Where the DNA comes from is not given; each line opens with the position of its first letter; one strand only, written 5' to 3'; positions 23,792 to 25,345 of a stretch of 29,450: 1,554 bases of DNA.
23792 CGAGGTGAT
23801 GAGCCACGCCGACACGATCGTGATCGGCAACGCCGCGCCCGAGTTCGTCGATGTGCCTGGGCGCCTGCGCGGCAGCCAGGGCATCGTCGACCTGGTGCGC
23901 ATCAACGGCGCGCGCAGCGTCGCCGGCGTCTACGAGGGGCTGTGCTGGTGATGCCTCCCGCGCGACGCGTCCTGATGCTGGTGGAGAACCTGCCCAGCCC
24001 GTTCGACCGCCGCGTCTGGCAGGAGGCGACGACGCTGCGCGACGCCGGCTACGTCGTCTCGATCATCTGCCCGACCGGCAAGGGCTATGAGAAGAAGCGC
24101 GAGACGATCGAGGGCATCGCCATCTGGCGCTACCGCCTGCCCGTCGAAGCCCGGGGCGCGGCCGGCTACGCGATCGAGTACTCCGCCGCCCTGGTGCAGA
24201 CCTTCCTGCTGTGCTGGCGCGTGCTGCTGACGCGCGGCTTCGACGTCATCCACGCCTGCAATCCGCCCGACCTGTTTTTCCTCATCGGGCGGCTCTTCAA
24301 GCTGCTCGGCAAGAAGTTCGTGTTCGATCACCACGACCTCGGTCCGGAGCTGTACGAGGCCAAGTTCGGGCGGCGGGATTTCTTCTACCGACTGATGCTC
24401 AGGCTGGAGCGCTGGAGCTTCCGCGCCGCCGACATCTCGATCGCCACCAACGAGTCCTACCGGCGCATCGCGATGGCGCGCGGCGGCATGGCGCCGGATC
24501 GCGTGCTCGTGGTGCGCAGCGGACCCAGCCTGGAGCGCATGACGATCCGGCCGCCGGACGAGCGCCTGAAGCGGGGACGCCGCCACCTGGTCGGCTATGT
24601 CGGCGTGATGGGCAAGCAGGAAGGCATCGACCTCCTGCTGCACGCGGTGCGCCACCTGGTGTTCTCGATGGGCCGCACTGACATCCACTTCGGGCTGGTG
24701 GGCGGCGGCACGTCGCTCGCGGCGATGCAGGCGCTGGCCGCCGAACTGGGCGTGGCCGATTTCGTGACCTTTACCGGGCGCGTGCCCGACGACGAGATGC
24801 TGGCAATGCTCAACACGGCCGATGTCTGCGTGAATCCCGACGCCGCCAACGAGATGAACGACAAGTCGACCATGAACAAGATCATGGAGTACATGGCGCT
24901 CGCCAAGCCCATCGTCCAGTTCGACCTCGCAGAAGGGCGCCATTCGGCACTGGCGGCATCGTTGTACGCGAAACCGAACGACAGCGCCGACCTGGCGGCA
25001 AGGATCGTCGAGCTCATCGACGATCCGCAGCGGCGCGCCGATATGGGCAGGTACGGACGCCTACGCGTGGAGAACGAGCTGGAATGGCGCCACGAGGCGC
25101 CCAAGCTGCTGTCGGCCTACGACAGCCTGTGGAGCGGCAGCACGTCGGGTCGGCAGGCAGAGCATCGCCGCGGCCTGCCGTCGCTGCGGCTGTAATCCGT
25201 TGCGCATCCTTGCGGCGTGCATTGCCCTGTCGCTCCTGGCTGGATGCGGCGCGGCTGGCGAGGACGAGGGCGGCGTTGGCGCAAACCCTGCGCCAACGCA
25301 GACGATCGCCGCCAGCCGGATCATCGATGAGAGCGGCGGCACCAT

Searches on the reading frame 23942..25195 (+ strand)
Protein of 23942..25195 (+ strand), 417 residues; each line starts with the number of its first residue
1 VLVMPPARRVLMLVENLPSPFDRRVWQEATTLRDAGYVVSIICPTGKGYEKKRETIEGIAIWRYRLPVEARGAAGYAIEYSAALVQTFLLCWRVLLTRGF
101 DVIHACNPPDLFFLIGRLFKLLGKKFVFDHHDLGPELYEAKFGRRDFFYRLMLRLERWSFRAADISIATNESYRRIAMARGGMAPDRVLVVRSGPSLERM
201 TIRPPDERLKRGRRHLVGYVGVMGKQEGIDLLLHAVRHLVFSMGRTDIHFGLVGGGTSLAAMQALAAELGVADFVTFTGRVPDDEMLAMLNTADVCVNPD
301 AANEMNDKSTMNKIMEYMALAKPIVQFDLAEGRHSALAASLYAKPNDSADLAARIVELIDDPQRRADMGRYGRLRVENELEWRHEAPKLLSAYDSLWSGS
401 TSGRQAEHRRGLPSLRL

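Call 9: search_protein_families(library=ncbifam, proteins=[window:23942-25195:+])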
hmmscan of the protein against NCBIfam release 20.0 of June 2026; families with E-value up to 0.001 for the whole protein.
window:23942-25195:+ (417 aa): 15 families
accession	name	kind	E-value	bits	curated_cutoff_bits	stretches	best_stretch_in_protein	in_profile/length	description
TIGR04063.1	stp3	hypoth_equivalog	4.7e-26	91.6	442.05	1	148-396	143-395/397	TIGR04063 family PEP-CTERM/XrtA system glycosyltransferase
NF041876.1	EPS_EpsE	equivalog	1.6e-14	54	400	1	162-388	162-388/389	exopolysaccharide biosynthesis GT4 family glycosyltransferase EpsE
TIGR03449.1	mycothiol_MshA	equivalog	3.9e-13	49.1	462.5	1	163-395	165-402/406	D-inositol-3-phosphate glycosyltransferase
NF007640.0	PRK10307.1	subfamily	3.6e-11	42.6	276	1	150-381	159-392/411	WcaI family glycosyltransferase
TIGR03088.1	stp2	hypoth_equivalog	5.1e-11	42.2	409.05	1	198-394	180-371/374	TIGR03088 family PEP-CTERM/XrtA system glycosyltransferase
TIGR03087.1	stp1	hypoth_equivalog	8.6e-11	41.6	316.65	1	217-387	227-388/397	TIGR03087 family PEP-CTERM/XrtA system glycosyltransferase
NF038229.1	Glyco4_Geo_Pelo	equivalog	2.6e-09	36.6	400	1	248-396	193-336/338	GPMC system family 4 glycosyltransferase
TIGR02149.1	glgA_Coryne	subfamily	4.1e-08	32.8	302.4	1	112-395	94-389/391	glycogen synthase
NF038298.1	EPS_HpsO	equivalog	7e-07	28.3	575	1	214-396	201-387/388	hormogonium polysaccharide biosynthesis glycosyltransferase HpsO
TIGR04005.1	wcaL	equivalog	4.1e-06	25.9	537.6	1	160-327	172-334/406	colanic acid biosynthesis glycosyltransferase WcaL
NF053787.1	GlcN_PG_synth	equivalog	6.2e-06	25.3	480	1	213-396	196-359/361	N-acetylglucosaminyl phosphatidylglycerol synthase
NF047684.1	TeichurnBiosyTuaC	equivalog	1.4e-05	24.2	550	1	214-396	219-389/391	teichuronic acid biosynthesis protein TuaC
TIGR04047.1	MSMEG_0565_glyc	hypoth_equivalog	0.0001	21.6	259.85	1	260-394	243-372/373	MSMEG_0565 family glycosyltransferase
NF038295.1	EPS_HpsP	equivalog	0.00018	20.6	550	1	216-396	209-387/388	hormogonium polysaccharide biosynthesis glycosyltransferase HpsP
NF041879.1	EPS_EpsH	equivalog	0.00065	18.5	800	1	217-395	240-415/431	exopolysaccharide biosynthesis glycosyltransferase EpsH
